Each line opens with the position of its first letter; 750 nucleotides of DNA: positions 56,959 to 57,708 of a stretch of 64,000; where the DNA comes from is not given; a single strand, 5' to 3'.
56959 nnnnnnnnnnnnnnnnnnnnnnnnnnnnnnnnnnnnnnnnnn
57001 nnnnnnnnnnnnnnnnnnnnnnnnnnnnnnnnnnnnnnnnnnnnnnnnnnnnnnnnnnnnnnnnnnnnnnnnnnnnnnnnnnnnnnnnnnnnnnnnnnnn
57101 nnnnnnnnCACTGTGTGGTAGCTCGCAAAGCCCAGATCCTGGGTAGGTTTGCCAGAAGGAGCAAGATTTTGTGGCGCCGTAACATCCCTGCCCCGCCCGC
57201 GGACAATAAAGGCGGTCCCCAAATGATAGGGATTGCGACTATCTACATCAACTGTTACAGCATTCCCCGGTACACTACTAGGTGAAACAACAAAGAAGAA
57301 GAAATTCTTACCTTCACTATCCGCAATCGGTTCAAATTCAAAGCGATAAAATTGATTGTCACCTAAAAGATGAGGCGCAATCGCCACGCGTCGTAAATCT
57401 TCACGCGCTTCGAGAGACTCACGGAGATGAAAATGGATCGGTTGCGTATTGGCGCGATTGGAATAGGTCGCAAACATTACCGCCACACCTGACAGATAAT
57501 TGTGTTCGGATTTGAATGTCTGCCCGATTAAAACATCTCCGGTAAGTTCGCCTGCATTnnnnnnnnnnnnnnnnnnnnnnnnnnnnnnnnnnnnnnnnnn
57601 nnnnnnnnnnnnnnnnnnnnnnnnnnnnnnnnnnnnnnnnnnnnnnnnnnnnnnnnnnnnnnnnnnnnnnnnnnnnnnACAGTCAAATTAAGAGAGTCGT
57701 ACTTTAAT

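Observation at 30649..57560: A recurring soluble module of about 110 aa, shuffled to N-terminal, internal or C-terminal positions on at least seven GT-C proteins, with one standalone membrane-anchored copy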

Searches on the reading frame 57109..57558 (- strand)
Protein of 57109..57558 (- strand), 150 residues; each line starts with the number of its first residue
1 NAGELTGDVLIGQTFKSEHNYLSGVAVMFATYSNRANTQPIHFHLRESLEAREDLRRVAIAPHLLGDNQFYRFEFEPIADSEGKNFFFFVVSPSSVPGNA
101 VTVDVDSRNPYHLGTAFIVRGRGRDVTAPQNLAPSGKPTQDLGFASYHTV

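Call 9: search_protein_families(library=pfam, proteins=[window:57109-57558:-], max_evalue=10)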
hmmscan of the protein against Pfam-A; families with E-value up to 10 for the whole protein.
seq(150 aa): 0 families

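Call 11: find_homologous_proteins(query=A1, max_evalue=0.001)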
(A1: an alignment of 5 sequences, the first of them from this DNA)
Query A1 (5 sequences) (150 aa, profile of the alignment): 7 proteins with E <= 0.001 among 3330 candidates.
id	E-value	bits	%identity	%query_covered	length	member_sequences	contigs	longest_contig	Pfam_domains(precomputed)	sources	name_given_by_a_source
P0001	1.5e-33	134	62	96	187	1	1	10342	-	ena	-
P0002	3.6e-33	133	63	100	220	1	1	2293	-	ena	-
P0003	4.6e-29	119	59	94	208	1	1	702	-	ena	-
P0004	3.4e-26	110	69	66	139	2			-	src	-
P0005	2.4e-23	101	61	64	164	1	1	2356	-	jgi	jgi:hypothetical protein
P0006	1.4e-19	89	47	77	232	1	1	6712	-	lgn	-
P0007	2.5e-19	88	47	77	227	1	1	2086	-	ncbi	-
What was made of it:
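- Tried and rejected: The word-indexed homologue search with the 5-module profile found only 7 proteins (call 11).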

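Call 20: search_protein_representatives(alignment_id=A1)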
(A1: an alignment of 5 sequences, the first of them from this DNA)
Query: 5 sequences, 141 profile positions. Proteins with E-value up to 0.001 (for the whole library): 1972; up to 1e-10: 542; up to 1e-30: 17. The best 150 are listed.
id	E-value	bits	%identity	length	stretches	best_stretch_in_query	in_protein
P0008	4.4e-48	179.3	-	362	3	1-118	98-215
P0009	3.0e-46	173.3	-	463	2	1-117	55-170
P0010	3.1e-35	137.6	-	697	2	1-119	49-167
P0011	4.5e-35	137.1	-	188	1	1-136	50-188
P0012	8.9e-35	136.2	-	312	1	1-135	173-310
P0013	2.3e-34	134.9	-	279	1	1-120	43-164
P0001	4.8e-34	133.8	-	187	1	1-131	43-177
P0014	5.0e-34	133.7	-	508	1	1-138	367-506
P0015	1.6e-32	128.9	-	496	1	1-136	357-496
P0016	2.0e-32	128.6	-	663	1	1-136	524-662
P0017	2.3e-32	128.3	-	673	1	1-136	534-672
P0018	2.3e-32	128.3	-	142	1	1-136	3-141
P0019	2.5e-32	128.2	-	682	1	1-136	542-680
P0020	3.3e-32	127.8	-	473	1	1-136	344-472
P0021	3.4e-32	127.8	-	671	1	1-136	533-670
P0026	1.9e-29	118.9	-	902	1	1-122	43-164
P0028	1.4e-28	116.1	-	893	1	1-130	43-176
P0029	5.4e-28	114.2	-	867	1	1-136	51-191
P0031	4.6e-27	111.2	-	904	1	1-134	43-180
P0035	5.1e-26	107.8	-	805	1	1-131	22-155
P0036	5.7e-26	107.6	-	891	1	1-119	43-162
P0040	3.6e-25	105.0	-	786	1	1-119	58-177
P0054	4.1e-23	98.4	-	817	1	1-134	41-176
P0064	2.2e-22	96.0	-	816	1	1-113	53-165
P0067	3.1e-22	95.5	-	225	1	2-132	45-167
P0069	3.9e-22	95.2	-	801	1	1-134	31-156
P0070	4.2e-22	95.1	-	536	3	18-109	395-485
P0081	8.3e-22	94.1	-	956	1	1-135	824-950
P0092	4.8e-21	91.7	-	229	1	1-117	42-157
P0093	4.8e-21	91.6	-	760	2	1-110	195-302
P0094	5.0e-21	91.6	-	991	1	1-117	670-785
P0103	2.5e-20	89.3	-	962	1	1-113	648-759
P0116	1.7e-19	86.6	-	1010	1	1-133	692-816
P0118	2.4e-19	86.1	-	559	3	9-110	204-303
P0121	2.7e-19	86.0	-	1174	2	2-99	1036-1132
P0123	3.3e-19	85.7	-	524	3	1-120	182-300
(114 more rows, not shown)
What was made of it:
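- The family has 1,972 clusters at E<=1e-3 and 542 at E<=1e-10 (call 20). The family has 1,972 clusters (call 20).
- Tried and rejected: The exhaustive representative search was needed (call 20).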

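Call 38: search_protein_families(library=pfam, alignment_id=A3, max_evalue=0.001)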
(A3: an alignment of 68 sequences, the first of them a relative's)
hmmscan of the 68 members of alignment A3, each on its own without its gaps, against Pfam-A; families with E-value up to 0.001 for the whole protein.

A. member 1, P0009 (463 aa): 0 families

B. families by the number of members that match (of 68 scanned): 17 families
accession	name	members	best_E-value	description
PF13231.12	PMT_2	24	2.5e-17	Dolichyl-phosphate-mannose-protein mannosyltransferase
PF02366.24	PMT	7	2e-12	Dolichyl-phosphate-mannose-protein mannosyltransferase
PF09913.15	DUF2142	6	1.1e-77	Predicted membrane protein (DUF2142)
PF09586.16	YfhO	4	2.1e-21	Bacterial membrane protein YfhO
PF07760.16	DUF1616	4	2e-08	Protein of unknown function (DUF1616)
PF20176.3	DUF6541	3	2.3e-21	Family of unknown function (DUF6541)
PF07691.17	PA14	1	1e-26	PA14 domain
PF01757.29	Acyl_transf_3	1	9.8e-23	Acyltransferase domain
PF13692.12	Glyco_trans_1_4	1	8.7e-15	Glycosyl transferases group 1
PF22772.2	WsaF_C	1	1.4e-13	WsaF, C-terminal domain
PF24677.1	DUF7657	1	1.5e-12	Domain of unknown function (DUF7657)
PF13524.12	Glyco_trans_1_2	1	1.2e-11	Glycosyl transferase-like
PF00534.26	Glycos_transf_1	1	3.4e-08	Glycosyl transferases group 1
PF10528.15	GLEYA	1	0.0005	GLEYA domain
PF20604.3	DUF6798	1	0.00051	Domain of unknown function (DUF6798)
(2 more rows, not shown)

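Call 39: predict_structure(alignment_id=A2)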
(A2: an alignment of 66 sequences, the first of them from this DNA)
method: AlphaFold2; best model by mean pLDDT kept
length: 150 residues; sequences in the alignment: 66
mean_pLDDT: 95.1   pTM: 0.90
mean pLDDT of the five models: 95.1, 95.0, 94.6, 94.6, 94.2
residues with pLDDT >= 90: 136; 70-90: 14; 50-70: 0; < 50: 0
segments of 3 or more residues with pLDDT < 50: none
pLDDT, mean of each block of 10 residues (from residue 1): 92 98 98 90 98 98 96 98 98 95 93 96 88 93 95
secondary structure, 60 per line:
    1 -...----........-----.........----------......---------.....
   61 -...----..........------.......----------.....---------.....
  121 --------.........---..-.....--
elements in order: E2-4 E9-16 E22-30 E41-46 E56-60 E69-78 E85-91 E102-106 E116-120 H129-135 E144-148
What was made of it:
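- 57118..57558 (-): Module copy A (aa 41-187 of ORF 54985..57678), the N-terminal and most canonical copy. AF2 model has pLDDT 95.1 (call 39).
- The AF2 model has pLDDT 95.1 and nine to ten strands (call 39). The AF2 fold is confident (call 39).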

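Call 42: fold_search(model_id=the predicted structure, library=pdb)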
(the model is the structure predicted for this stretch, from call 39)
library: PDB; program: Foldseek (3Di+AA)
matches with E <= 10: 1569; with E <= 0.001: 2
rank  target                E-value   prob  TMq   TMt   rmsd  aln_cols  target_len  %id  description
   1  8h2i_bG               3.8e-04  1.00  0.55  0.19   8.0       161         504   10  Near-atomic structure of five-fold averaged PBCV-1 capsid (released 2022-11-16)
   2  9d93_Pa               5.9e-04  1.00  0.51  0.15   7.0       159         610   13  Mycobacteriophage Bxb1 tail tip - Composite map and model (released 2024-09-25)
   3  9euf_0                1.4e-03  1.00  0.64  0.10   3.7       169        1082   16  Cryo-EM structure of Staphylococcus aureus bacteriophage phi812 baseplate in the pre-contraction state - complete (released 2025-04-09)
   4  9kr1                  3.2e-03  0.99  0.48  0.23   6.1       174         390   11  Structural Basis for the Polymer-Protein Binding Mechanism of Polyvinyl Alcohol Esterase (released 2025-10-08)
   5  7toj                  5.7e-03  0.99  0.47  0.25   6.0       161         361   17  Crystal structure of carbohydrate esterase CspAcXE, apoenzyme (released 2022-04-13)
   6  4ci7_A                6.0e-03  1.00  0.54  0.21   8.0       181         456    9  The crystal structure of the cysteine protease and lectin-like domains of Cwp84, a surface layer associated protein of (released 2014-05-14)
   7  9kr0                  8.5e-03  0.99  0.48  0.23   6.3       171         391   11  Structural Basis for the Polymer-Protein Binding Mechanism of Polyvinyl Alcohol Esterase (released 2025-10-08)
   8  5by3                  9.5e-03  0.99  0.42  0.11   8.2       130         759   10  A novel family GH115 4-O-Methyl-alpha-glucuronidase, BtGH115A, with specificity for decorated arabinogalactans (released 2015-07-22)
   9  9kqz                  1.1e-02  0.98  0.48  0.22   6.1       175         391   11  Structural Basis for the Polymer-Protein Binding Mechanism of Polyvinyl Alcohol Esterase (released 2025-10-08)
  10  7ay3                  1.3e-02  0.97  0.38  0.43   4.6       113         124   11  Crystal structure of the CBM36-1 domain of a multidomain xylanase from the hindgut metagenome of Trinervitermes trinervo (released 2020-11-18)
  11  4yu6_B                1.3e-02  0.72  0.34  0.11  11.1       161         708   10  Crystal structure of Bacillus anthracis immune inhibitor A2 peptidase zymogen (released 2015-10-28)
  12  8xmz_A                1.5e-02  1.00  0.41  0.44   4.2       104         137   10  Crystal structure of a novel porphyran-binding carbohydrate binding module (released 2024-01-17)
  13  4yu6_A                1.5e-02  0.57  0.32  0.10  11.3       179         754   10  Crystal structure of Bacillus anthracis immune inhibitor A2 peptidase zymogen (released 2015-10-28)
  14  1w0n                  1.7e-02  0.91  0.34  0.40   6.2       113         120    9  Structure of uncomplexed Carbohydrate Binding Domain CBM36 (released 2004-10-27)
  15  4ci7_B                1.8e-02  0.99  0.53  0.21   6.8       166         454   10  The crystal structure of the cysteine protease and lectin-like domains of Cwp84, a surface layer associated protein of (released 2014-05-14)
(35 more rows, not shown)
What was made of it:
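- Foldseek neighbours are CBM36, CBM6, CBM32, CBM61, lectins and the CE2 esterase beta-sandwich (call 42). Some neighbours (CBM36, CBM6) are Ca-dependent (call 42).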

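Call 44: search_solved_structures(query=A2, max_evalue=10)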
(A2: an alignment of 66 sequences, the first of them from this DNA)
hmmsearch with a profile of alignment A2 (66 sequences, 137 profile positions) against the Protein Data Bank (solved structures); distinct sequences matched with E-value up to 10: 4.
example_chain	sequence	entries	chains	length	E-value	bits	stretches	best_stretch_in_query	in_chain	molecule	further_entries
3a0k_A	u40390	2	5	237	0.28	14.2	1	78-108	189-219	Cymbosema roseum mannose-specific lectin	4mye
9gos_A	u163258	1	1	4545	0.31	14.1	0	80-133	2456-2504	Flagella Membrane Glycoprotein 1B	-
5nvk_B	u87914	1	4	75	0.63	13.1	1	26-91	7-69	GRB10-interacting GYF protein 1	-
8szo_A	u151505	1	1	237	0.83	12.7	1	78-109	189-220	Canavalia villosa lectin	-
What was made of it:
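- On EmbC/AftD-type CBMs and any CBM with a solved structure: A profile of 66 modules against all PDB sequences found nothing better than E 0.28, and those hits were unrelated lectin fragments (call 44).
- Closest known: EmbC C-terminal lectin-like CBM and the Emb/AftD periplasmic jelly-roll domains. Different: No sequence match to any PDB chain at E<=10 (call 44).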

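Call 69: find_related_loci(query=A4, collection=genome_contigs, flank=6000)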
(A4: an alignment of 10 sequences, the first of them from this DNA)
Query A4 (150 aa) in genome_contigs; peptide patterns used: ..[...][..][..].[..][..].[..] (x = any residue, [..] = any of these).
159 stretches matched a pattern; 35 encode a relative of the query (tblastn E <= 1e-3); 35 distinct loci.
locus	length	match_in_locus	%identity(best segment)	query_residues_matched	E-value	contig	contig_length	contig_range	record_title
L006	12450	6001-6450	59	1-150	1e-59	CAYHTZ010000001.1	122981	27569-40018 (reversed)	MAG TPA_asm: uncultured Candidatus Saccharibacteria bacterium isolate ERP119705_co17_339 genome assembly, contig: NODE_7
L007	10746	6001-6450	59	1-150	2e-58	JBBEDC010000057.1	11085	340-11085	MAG: Candidatus Andersenbacteria bacterium isolate LejiaF_48_14 Lejia_F_8180_length_11085_cov_7, whole genome shotgun se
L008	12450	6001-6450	59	1-150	2e-56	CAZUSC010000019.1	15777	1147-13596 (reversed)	MAG TPA_asm: uncultured Candidatus Saccharibacteria bacterium isolate binchicken_co203_424 genome assembly, contig: k141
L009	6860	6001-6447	55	1-150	3e-51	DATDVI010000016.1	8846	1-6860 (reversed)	MAG TPA_asm: Candidatus Andersenbacteria bacterium isolate SMAG_U8080 k141_752665, whole genome shotgun sequence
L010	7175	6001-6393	42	3-149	8e-28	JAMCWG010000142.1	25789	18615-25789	MAG: Chloroflexota bacterium isolate FK_Sedi_B_Bin.63 NODE_6115_length_25789_cov_2.66589, whole genome shotgun sequence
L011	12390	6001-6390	39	3-148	9e-27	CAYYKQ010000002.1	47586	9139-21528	MAG TPA_asm: uncultured Anaerolineae bacterium isolate binchicken_co349_104 genome assembly, contig: NODE_86_length_4758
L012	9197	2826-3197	40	3-126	8e-26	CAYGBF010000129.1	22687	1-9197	MAG TPA_asm: uncultured Eubacteriales bacterium isolate ERP108616_co1_39 genome assembly, contig: k119_783659, whole gen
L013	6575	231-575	43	3-118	2e-25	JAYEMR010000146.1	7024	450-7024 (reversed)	MAG: Chloroflexota bacterium isolate MAG076 MAG076_146, whole genome shotgun sequence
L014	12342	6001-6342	41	2-117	6e-24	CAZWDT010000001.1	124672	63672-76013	MAG TPA_asm: uncultured Methanotrichaceae archaeon isolate SRP178699_co1_133 genome assembly, contig: NODE_66_length_124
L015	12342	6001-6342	39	2-115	2e-23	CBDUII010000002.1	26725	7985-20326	MAG TPA_asm: uncultured bacterium isolate SRR12887795_binner13_Refined_1 genome assembly, contig: ERZ24945578.83, whole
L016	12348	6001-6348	38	3-118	9e-23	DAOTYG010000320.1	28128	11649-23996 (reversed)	MAG TPA_asm: Anaerolineae bacterium isolate H23_313 k115_734208, whole genome shotgun sequence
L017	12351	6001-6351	40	3-120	1e-21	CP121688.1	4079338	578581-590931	Clostridiaceae bacterium 35-E11 chromosome, complete genome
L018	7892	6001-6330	39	3-114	2e-21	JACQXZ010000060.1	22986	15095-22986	MAG: Actinomycetota bacterium isolate NC_groundwater_1528_Pr4_S-0.65um_37_9 SR1-18-Sp65_coassembly_scaffold_357789, whol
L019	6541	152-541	36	3-149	9e-20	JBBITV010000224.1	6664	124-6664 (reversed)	MAG: Chloroflexota bacterium isolate RSS170216_bin_404 NODE_10776_length_6664_cov_4.067786, whole genome shotgun sequenc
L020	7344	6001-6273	40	12-103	2e-19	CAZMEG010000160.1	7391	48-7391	MAG TPA_asm: uncultured Cytophagia bacterium isolate SRP162660_co1_270 genome assembly, contig: NODE_10813_length_7391_c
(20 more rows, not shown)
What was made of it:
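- Tried and rejected: It was redone with 10 closer sequences (call 69), so the taxonomic sample is biased to one peptide pattern.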

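Call 70: search_protein_families(library=pfam, proteins=[P0081, P0094, P0103, P0116, P0121, P0093, P0118, P0123, P0070, P0010], max_evalue=0.001)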
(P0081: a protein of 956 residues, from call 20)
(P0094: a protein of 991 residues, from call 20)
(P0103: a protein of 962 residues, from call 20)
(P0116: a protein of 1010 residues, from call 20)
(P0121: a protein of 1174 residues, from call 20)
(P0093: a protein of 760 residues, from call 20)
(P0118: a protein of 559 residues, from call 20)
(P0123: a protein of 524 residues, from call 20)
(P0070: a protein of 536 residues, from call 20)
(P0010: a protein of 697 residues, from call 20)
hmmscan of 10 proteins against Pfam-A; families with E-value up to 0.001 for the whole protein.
P0081 (956 aa): 0 families

P0094 (991 aa): 1 family
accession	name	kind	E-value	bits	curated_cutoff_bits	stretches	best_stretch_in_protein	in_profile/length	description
PF09586.16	YfhO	-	2.1e-21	76.5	28.5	2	880-958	756-835/835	Bacterial membrane protein YfhO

P0103 (962 aa): 1 family
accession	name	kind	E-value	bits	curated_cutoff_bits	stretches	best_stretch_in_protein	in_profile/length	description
PF09586.16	YfhO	-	5.3e-09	35.5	28.5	1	873-933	775-835/835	Bacterial membrane protein YfhO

P0116 (1010 aa): 2 families
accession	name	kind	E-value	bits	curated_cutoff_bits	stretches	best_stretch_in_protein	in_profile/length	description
PF09586.16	YfhO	-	1.3e-16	60.7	28.5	2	900-976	757-834/835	Bacterial membrane protein YfhO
PF24677.1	DUF7657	-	1.5e-12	47.4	26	1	168-467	96-397/401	Domain of unknown function (DUF7657)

P0121 (1174 aa): 4 families
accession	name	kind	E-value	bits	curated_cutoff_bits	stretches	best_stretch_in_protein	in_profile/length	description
PF13692.12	Glyco_trans_1_4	-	8.7e-15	55.7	27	1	210-329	23-142/142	Glycosyl transferases group 1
PF22772.2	WsaF_C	-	1.4e-13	51.3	27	1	552-677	2-132/133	WsaF, C-terminal domain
PF13524.12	Glyco_trans_1_2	-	1.2e-11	45.2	25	1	214-355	8-140/144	Glycosyl transferase-like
PF00534.26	Glycos_transf_1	-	3.4e-08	33.6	26.4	1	210-341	36-170/172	Glycosyl transferases group 1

P0093 (760 aa): 1 family
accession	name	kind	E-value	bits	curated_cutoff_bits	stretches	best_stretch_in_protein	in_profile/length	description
PF13472.12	Lipase_GDSL_2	-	0.00054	20.9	32.9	0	535-611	1-76/178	GDSL-like Lipase/Acylhydrolase family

P0118 (559 aa): 0 families

P0123 (524 aa): 0 families

P0070 (536 aa): 1 family
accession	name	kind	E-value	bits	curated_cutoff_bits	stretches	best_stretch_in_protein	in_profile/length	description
PF18603.7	LAL_C2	-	0.00063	20.4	29.4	0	149-174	33-58/78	L-amino acid ligase C-terminal domain 2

P0010 (697 aa): 0 families
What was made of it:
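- Single cases carry Acyl_transf_3, GDSL, PA14 and GT4/WsaF domains (calls 38, 70). The module is also fused to YfhO, DUF2142, acyltransferase-3, GDSL and GT4/WsaF enzymes, which act on polymers (calls 38, 70).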
